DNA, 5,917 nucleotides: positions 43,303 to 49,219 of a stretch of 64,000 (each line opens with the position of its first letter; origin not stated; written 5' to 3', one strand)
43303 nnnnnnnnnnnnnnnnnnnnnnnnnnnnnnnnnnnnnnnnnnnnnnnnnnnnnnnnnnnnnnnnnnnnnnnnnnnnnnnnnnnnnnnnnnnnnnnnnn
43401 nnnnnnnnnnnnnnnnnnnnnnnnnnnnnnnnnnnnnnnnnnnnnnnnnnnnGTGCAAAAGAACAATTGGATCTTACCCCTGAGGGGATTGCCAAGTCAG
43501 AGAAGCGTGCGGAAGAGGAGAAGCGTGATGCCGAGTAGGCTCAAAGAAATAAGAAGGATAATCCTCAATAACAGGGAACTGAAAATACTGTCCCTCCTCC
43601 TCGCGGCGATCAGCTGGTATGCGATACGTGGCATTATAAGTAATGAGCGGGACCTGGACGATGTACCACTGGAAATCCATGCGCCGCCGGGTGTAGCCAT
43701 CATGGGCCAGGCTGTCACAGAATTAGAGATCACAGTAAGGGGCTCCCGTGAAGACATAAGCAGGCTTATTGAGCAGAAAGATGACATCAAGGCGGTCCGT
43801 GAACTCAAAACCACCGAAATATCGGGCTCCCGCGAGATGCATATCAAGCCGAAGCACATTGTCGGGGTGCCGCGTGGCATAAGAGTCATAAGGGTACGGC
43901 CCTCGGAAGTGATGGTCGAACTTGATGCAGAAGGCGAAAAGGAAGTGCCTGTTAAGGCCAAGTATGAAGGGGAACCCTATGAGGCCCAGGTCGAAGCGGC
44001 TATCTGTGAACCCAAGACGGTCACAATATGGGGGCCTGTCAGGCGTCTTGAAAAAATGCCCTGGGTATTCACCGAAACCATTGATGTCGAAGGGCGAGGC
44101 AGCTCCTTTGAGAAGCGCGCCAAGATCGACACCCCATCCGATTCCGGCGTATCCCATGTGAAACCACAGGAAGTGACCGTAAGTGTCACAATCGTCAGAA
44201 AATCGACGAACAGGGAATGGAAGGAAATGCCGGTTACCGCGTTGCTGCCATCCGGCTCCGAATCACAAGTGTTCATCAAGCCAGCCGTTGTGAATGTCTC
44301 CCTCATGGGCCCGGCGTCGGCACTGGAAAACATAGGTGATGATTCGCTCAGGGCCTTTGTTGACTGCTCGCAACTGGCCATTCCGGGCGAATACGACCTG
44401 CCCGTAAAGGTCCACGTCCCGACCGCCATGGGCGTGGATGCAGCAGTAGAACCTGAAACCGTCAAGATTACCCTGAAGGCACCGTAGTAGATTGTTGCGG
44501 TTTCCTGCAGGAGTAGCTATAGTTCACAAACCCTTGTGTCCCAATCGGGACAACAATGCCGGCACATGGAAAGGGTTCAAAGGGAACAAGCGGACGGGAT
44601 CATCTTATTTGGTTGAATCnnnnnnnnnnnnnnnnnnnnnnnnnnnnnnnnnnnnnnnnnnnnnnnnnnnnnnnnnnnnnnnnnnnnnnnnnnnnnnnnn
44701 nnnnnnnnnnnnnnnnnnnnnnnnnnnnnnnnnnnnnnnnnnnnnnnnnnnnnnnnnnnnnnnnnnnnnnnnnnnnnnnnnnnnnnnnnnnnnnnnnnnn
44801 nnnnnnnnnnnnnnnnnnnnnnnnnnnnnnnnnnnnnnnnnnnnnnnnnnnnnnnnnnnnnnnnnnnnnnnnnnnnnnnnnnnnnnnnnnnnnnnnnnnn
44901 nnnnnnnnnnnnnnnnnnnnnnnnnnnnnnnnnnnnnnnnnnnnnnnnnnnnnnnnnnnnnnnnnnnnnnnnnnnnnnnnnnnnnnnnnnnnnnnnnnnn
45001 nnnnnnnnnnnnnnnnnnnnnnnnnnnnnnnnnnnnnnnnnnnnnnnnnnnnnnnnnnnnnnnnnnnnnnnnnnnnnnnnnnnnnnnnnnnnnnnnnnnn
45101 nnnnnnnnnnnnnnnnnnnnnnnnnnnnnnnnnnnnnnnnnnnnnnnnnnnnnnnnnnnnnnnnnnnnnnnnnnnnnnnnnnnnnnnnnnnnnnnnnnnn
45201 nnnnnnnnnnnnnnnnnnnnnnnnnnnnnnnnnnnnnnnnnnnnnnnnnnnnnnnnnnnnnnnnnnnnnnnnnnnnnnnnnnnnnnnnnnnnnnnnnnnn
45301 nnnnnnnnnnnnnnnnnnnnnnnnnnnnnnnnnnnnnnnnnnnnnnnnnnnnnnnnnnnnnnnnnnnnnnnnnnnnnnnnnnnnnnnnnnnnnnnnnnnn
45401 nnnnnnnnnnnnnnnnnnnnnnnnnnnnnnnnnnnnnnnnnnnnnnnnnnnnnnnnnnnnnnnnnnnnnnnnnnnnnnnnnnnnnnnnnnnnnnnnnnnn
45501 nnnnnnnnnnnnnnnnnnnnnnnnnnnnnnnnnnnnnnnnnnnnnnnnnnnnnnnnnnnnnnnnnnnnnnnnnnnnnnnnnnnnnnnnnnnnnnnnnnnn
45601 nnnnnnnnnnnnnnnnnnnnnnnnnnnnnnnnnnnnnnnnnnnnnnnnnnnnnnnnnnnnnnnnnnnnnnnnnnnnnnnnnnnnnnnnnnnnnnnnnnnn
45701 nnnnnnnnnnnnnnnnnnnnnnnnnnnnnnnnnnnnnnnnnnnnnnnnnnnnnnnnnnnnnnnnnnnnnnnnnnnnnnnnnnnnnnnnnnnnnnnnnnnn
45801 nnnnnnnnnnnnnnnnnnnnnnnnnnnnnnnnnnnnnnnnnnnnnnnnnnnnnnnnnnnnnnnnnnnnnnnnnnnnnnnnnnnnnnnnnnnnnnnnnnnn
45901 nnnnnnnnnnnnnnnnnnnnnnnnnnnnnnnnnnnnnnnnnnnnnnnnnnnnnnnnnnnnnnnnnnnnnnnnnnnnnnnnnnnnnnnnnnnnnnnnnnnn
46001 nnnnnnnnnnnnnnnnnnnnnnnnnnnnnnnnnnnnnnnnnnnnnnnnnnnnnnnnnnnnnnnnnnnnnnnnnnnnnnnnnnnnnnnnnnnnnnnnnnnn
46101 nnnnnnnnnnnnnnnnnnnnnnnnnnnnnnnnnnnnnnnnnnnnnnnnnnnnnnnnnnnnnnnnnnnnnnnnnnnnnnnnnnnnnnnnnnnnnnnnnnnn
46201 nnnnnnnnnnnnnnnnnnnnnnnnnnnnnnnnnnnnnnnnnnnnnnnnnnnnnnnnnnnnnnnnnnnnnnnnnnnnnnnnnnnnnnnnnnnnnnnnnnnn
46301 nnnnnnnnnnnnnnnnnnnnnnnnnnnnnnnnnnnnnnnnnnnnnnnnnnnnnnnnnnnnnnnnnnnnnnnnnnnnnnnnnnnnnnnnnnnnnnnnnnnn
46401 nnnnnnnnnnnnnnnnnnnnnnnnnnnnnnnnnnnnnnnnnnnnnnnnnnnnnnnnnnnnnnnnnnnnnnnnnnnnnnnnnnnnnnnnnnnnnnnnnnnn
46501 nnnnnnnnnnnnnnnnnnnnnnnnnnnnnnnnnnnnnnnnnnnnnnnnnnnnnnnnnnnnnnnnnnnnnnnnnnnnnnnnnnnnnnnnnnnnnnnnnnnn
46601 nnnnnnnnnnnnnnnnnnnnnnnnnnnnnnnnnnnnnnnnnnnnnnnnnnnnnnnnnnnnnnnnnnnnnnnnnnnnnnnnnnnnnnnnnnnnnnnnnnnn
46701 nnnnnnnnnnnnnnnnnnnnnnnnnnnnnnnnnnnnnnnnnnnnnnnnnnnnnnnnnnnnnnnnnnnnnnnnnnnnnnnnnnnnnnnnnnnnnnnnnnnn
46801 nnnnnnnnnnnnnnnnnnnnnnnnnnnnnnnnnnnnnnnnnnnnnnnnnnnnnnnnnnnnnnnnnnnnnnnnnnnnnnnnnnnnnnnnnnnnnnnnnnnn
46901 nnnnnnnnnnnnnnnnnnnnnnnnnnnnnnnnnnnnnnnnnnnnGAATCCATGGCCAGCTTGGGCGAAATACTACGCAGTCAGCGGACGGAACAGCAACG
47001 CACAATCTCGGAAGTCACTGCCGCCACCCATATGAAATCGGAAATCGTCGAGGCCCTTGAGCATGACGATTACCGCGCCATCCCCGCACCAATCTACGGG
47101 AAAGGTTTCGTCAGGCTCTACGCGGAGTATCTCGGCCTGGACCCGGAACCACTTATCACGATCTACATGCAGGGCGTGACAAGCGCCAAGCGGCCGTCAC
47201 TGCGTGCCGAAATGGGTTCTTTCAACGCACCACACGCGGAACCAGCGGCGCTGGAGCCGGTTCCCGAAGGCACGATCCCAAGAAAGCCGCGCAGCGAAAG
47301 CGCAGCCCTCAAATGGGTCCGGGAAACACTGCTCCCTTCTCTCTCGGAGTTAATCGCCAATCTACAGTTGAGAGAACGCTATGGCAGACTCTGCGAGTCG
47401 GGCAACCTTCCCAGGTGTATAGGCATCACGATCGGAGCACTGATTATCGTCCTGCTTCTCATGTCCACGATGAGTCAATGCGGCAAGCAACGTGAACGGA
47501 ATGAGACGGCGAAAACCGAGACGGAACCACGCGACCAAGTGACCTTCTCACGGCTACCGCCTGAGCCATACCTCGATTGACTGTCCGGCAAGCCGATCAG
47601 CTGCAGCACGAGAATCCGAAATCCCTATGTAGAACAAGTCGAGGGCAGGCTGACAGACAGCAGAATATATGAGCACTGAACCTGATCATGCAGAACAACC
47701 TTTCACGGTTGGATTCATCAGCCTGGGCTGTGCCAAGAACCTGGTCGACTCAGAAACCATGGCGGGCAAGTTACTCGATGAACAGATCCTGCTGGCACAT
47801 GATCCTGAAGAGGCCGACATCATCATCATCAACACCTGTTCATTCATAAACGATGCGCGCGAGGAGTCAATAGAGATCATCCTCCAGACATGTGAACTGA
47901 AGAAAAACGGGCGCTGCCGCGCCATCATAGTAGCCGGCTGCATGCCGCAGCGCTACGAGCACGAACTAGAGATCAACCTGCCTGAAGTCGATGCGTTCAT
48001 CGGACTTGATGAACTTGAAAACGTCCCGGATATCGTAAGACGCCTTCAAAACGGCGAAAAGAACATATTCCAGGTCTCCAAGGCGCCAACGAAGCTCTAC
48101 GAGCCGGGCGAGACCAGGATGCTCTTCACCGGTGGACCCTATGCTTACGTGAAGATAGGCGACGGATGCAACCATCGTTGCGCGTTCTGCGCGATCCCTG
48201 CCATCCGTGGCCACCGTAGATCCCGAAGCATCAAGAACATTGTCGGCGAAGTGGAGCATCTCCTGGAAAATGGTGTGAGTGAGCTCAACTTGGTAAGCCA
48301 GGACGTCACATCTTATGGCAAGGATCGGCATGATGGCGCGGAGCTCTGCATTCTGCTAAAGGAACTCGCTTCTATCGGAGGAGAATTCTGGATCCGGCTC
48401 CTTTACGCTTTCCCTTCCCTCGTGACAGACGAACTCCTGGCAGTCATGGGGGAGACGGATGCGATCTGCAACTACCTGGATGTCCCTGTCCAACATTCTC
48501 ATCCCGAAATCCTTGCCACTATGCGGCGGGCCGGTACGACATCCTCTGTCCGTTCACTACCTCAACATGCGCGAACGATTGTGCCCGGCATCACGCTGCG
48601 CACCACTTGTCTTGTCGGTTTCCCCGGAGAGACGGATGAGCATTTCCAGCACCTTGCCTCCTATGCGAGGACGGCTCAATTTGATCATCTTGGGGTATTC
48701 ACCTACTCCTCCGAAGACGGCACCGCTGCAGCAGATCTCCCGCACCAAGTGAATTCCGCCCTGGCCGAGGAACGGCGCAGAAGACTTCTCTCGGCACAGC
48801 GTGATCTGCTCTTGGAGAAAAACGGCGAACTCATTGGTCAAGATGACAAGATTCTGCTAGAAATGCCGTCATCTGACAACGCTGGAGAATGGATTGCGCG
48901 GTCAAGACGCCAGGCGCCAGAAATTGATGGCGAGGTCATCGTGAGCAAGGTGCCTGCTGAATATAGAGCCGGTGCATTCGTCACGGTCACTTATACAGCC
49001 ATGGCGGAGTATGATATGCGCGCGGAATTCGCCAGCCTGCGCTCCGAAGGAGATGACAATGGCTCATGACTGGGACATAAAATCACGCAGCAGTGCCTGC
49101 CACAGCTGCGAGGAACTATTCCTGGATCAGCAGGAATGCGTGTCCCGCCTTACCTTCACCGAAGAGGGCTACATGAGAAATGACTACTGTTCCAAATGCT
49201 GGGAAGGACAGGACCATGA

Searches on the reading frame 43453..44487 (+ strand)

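Call 21: search_protein_families(library=pfam, proteins=[window:43453-44487:+], max_evalue=0.001)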
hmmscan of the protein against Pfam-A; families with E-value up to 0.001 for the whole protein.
window:43453-44487:+ (344 aa): 1 family
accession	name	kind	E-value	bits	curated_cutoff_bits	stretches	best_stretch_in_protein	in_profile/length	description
PF07949.17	YbbR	-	2e-13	50.9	22.3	1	165-245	1-81/81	YbbR-like protein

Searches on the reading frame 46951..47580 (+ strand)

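Call 22: search_protein_families(library=pfam, proteins=[window:46951-47580:+], max_evalue=0.001)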
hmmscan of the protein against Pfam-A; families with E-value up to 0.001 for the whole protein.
window:46951-47580:+ (209 aa): 1 family
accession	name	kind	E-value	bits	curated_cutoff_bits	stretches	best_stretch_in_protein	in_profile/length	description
PF13413.12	HTH_25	-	1e-20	73.8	24.6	1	7-68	1-62/62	Helix-turn-helix domain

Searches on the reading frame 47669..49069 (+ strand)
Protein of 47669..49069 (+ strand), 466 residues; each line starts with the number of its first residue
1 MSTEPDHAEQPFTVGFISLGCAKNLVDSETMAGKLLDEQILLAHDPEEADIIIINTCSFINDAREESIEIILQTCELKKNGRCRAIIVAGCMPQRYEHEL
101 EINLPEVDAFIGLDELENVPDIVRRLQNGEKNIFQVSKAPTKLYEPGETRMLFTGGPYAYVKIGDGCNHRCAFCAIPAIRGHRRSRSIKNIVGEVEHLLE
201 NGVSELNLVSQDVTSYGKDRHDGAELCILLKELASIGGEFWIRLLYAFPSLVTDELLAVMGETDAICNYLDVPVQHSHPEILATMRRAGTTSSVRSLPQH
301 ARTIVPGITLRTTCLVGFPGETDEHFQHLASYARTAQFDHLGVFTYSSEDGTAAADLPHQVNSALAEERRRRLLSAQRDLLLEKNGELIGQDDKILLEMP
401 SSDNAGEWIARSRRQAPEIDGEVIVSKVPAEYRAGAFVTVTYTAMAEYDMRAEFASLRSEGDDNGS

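Call 22: search_protein_families(library=pfam, proteins=[window:47669-49069:+], max_evalue=0.001)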
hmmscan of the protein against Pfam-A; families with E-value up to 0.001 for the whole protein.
window:47669-49069:+ (466 aa): 3 families
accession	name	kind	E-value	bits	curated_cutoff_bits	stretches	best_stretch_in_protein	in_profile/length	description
PF00919.26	UPF0004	-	3.3e-25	88.4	27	1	14-112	2-98/98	Uncharacterized protein family UPF0004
PF04055.27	Radical_SAM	-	9.7e-22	78.3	29.5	1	162-332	2-165/166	Radical SAM superfamily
PF18693.7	TRAM_2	-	8e-12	45.6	27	1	389-453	1-61/63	TRAM domain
